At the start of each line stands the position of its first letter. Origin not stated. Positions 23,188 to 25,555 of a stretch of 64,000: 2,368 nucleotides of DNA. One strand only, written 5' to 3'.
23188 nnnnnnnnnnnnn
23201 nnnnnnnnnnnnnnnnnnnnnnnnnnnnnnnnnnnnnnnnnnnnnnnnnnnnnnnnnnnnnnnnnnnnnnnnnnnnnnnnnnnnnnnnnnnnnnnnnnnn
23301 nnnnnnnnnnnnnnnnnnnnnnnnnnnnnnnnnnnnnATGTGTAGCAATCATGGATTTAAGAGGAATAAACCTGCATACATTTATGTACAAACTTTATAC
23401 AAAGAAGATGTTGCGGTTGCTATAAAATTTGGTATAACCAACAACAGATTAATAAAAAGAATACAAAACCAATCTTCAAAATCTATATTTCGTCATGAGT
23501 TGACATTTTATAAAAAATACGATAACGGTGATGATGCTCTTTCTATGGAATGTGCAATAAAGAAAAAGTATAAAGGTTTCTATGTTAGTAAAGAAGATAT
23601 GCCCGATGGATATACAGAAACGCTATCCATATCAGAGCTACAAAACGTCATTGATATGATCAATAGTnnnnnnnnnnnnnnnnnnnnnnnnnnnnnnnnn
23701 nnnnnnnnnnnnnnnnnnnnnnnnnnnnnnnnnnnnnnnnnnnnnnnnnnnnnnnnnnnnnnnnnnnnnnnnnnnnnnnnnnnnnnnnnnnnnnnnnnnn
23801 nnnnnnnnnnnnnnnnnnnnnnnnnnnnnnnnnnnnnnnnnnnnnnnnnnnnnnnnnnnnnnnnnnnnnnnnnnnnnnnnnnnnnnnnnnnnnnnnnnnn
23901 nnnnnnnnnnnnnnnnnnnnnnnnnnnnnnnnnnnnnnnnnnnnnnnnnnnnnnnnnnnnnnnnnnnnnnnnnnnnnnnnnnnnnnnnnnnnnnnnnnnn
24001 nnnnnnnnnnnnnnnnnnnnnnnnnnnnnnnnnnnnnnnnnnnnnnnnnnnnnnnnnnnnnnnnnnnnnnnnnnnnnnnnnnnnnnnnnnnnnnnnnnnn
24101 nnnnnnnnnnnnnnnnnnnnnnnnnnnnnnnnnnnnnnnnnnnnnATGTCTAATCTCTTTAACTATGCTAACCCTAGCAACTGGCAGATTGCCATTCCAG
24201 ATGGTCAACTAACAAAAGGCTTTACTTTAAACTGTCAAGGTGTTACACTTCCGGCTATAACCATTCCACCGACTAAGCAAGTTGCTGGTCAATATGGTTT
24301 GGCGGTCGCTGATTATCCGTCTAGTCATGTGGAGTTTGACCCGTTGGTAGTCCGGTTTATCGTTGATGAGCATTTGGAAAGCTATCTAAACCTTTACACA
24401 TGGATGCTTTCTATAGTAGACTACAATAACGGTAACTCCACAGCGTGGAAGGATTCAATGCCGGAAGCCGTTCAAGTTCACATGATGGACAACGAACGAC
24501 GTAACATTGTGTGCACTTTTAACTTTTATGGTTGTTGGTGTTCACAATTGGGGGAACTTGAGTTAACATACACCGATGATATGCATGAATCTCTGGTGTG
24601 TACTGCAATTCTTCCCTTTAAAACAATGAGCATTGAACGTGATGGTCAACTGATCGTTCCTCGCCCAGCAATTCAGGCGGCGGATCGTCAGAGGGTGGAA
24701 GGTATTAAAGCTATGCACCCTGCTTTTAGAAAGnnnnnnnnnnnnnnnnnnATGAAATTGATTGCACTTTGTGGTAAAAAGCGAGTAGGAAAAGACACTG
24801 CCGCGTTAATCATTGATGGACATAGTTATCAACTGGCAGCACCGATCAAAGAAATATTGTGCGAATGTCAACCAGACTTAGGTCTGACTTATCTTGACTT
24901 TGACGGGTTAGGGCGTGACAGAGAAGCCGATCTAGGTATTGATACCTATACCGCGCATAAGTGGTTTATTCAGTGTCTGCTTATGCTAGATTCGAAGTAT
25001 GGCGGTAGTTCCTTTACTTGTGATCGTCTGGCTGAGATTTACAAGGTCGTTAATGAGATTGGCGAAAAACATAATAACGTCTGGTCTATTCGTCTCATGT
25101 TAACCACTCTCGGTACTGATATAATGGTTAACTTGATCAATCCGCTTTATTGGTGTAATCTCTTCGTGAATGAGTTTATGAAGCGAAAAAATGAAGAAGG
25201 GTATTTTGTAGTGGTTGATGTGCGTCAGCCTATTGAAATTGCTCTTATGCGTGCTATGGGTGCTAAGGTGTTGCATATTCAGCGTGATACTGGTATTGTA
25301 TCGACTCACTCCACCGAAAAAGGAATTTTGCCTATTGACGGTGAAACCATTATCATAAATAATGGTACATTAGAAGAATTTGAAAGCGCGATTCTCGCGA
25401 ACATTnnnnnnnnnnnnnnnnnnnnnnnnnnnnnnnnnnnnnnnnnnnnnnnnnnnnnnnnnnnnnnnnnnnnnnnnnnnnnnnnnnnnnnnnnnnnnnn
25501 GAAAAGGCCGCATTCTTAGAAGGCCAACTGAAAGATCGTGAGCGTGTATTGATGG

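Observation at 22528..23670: Zinc-ribbon repeat protein with C-terminal GIY-YIG-like domain inserted between gp2 and gp3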

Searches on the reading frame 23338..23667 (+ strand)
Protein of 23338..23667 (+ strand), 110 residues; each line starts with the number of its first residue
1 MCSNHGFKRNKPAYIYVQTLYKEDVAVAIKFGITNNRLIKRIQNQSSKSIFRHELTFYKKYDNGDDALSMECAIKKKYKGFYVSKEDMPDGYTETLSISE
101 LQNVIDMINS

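Call 41: search_solved_structures(query=A4, max_evalue=10, show_alignments=2)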
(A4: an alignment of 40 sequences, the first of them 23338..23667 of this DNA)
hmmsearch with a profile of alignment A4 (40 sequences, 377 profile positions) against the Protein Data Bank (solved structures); distinct sequences matched with E-value up to 10: 7.
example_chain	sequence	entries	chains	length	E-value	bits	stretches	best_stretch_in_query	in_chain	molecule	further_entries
9l08_A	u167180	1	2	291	0.0034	19.7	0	174-222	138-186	Covalently Connected Cytochrome c555 trimer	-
6nrr_B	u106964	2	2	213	0.068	15.4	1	148-202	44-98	Dpr-interacting protein gamma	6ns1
2cn1_A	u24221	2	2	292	0.59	12.3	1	44-98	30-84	CYTOSOLIC 5'-NUCLEOTIDASE III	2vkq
2jga_A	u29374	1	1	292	0.76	11.9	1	44-91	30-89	CYTOSOLIC 5'-NUCLEOTIDASE III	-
6sga_Fd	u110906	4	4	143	0.76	11.9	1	169-263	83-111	mt-SAF33 | DUF4379 domain-containing protein | Probable Zinc-ribbon domain-containing protein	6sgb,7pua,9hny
5yq7_C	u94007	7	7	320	0.79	11.9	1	72-143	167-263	Cytochrome subunit of photosynthetic reaction center | MULTIHEME_CYTC DOMAIN-CONTAINING PROTEIN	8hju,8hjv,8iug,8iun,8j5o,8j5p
1bvb_A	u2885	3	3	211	0.99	11.6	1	71-234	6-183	CYTOCHROME C-554 | CYTOCHROME C554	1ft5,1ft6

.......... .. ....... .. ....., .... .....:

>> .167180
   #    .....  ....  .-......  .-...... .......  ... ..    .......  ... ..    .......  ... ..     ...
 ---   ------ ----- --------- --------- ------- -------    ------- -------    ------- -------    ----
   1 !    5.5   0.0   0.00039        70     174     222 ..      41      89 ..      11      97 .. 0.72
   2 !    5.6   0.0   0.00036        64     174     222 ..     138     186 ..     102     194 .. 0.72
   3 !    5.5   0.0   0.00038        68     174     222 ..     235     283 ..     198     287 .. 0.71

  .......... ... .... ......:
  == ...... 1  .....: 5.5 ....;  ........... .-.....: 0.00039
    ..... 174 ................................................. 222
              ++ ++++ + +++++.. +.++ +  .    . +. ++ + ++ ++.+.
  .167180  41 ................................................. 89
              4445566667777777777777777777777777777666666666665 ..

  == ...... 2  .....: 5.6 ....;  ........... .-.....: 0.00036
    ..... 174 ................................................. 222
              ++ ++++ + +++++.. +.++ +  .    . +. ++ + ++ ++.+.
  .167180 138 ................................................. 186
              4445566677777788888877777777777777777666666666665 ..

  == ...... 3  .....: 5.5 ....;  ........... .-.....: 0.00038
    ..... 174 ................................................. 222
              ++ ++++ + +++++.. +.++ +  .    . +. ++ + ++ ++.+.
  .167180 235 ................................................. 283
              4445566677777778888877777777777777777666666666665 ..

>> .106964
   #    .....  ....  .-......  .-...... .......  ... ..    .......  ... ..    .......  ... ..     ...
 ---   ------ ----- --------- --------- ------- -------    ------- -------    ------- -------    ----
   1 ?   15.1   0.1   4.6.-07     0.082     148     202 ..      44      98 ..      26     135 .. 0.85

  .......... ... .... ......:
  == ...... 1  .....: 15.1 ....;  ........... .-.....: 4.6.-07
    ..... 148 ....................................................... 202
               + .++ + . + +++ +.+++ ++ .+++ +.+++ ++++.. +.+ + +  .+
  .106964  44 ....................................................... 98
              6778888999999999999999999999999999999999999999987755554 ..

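Call 42: search_protein_families(library=ncbifam, proteins=[window:23338-23667:+], max_evalue=1)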
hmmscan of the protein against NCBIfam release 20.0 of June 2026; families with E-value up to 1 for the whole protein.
window:23338-23667:+ (110 aa): 0 families

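Call 43: predict_structure(alignment_id=A4)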
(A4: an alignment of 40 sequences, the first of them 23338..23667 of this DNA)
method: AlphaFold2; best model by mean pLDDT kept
length: 110 residues; sequences in the alignment: 40
mean_pLDDT: 92.2   pTM: 0.84
mean pLDDT of the five models: 92.2, 91.5, 91.4, 91.0, 90.8
residues with pLDDT >= 90: 96; 70-90: 9; 50-70: 5; < 50: 0
segments of 3 or more residues with pLDDT < 50: none
pLDDT, mean of each block of 10 residues (from residue 1): 74 97 96 93 91 97 95 91 91 94 96
secondary structure, 60 per line:
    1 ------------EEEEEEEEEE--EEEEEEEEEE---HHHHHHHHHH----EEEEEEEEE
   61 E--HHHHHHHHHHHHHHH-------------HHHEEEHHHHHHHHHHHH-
elements in order: E13-22 E25-34 H38-47 E52-61 H64-78 E95-97 H98-109

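Call 44: search_protein_families(library=pfam, proteins=[window:23338-23667:+], max_evalue=1)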
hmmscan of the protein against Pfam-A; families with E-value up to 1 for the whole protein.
window:23338-23667:+ (110 aa): 2 families
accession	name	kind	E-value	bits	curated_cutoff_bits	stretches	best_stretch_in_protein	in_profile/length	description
PF10544.15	T5orf172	-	0.0012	19.7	20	1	14-86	2-75/101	T5orf172 domain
PF13455.12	MUG113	-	0.0023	18.9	22.3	1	30-85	2-54/73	Meiotically up-regulated gene 113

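Call 68: fold_search(model_id=the predicted structure, library=viral)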
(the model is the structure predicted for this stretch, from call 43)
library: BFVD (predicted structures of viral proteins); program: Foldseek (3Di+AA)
matches with E <= 10: 871; with E <= 0.001: 104
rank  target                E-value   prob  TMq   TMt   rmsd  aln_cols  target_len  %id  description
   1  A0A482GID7            5.3e-23  1.00  0.96  0.28   1.9       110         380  100  (no name in the UniProt tables at hand)
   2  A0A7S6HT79            1.0e-12  1.00  0.91  0.19   2.2       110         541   42  Zinc-ribbon domain-containing protein [Escherichia phage JEP8]
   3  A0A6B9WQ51            1.2e-12  1.00  0.93  0.25   2.0       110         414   39  Uncharacterized protein [Escherichia phage kaaroe]
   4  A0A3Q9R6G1            2.2e-11  1.00  0.86  0.32   1.6       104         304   28  (no name in the UniProt tables at hand)
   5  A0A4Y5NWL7            7.3e-11  1.00  0.82  0.26   2.0        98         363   36  (no name in the UniProt tables at hand)
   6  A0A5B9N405            9.6e-11  1.00  0.88  0.26   2.1       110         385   34  CapR homology domain-containing protein [Aeromonas phage 4L372XY]
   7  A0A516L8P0            1.0e-10  1.00  0.88  0.32   2.4       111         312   28  (no name in the UniProt tables at hand)
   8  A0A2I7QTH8            1.3e-10  1.00  0.83  0.31   3.5       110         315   36  (no name in the UniProt tables at hand)
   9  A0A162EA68            1.4e-10  1.00  0.86  0.51   1.7       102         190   28  CapR homology domain-containing protein [Salmonella phage NR01]
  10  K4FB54                1.4e-10  1.00  0.87  0.41   2.4       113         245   28  Uncharacterized protein [Cronobacter phage vB_CsaM_GAP32]
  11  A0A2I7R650            1.6e-10  1.00  0.89  0.28   2.2       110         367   28  (no name in the UniProt tables at hand)
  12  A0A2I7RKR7            1.9e-10  1.00  0.86  0.25   3.2       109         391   29  (no name in the UniProt tables at hand)
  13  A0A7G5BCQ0            3.6e-10  1.00  0.89  0.41   1.5       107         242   34  (no name in the UniProt tables at hand)
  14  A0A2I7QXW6            3.9e-10  1.00  0.87  0.22   3.5       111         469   25  (no name in the UniProt tables at hand)
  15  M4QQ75                5.4e-10  1.00  0.86  0.30   1.9       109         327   35  (no name in the UniProt tables at hand)
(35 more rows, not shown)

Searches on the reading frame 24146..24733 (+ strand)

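Call 3: search_protein_families(library=pfam, proteins=[window:24146-24733:+], max_evalue=1)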
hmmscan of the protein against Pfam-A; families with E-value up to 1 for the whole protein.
window:24146-24733:+ (196 aa): 2 families
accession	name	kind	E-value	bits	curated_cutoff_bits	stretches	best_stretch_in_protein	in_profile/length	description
PF06841.18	Phage_T4_gp19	-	1.8e-07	31.5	28.2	1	59-160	45-132/134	T4-like virus tail tube protein gp19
PF23849.1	Phage_TTP_2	-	0.017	15.6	27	1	28-95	26-92/177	Phage tail tube protein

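Call 4: search_protein_families(library=phrogs, proteins=[window:24146-24733:+], max_evalue=0.01)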
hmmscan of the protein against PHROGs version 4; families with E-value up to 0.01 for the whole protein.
window:24146-24733:+ (196 aa): 2 families
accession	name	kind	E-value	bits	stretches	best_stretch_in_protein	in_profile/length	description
phrog_45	-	tail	8.4e-44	151.2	1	6-195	90-287/350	tail tube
phrog_4542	-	tail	1.3e-06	29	1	25-144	46-163/214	tail tube protein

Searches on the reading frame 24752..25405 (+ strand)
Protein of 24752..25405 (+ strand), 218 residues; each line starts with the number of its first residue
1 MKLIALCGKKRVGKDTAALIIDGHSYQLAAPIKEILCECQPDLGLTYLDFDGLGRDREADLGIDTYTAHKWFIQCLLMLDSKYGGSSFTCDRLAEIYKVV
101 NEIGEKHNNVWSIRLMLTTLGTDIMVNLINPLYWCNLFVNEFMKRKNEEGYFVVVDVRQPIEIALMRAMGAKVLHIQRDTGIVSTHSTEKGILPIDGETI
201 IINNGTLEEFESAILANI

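Call 3: search_protein_families(library=pfam, proteins=[window:24752-25405:+], max_evalue=1)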
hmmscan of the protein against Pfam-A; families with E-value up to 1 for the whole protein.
window:24752-25405:+ (218 aa): 1 family
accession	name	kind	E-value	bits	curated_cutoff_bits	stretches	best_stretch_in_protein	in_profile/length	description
PF21448.3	DNMK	-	3.5e-68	230.1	27.1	1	2-212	1-231/232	Deoxynucleotide monophosphate kinase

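Call 4: search_protein_families(library=phrogs, proteins=[window:24752-25405:+], max_evalue=0.01)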
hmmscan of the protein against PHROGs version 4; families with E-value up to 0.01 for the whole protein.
window:24752-25405:+ (218 aa): 1 family
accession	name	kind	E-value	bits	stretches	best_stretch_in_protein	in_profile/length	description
phrog_139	-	other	3e-45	156.1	1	1-216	83-258/342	deoxynucleoside monophosphate kinase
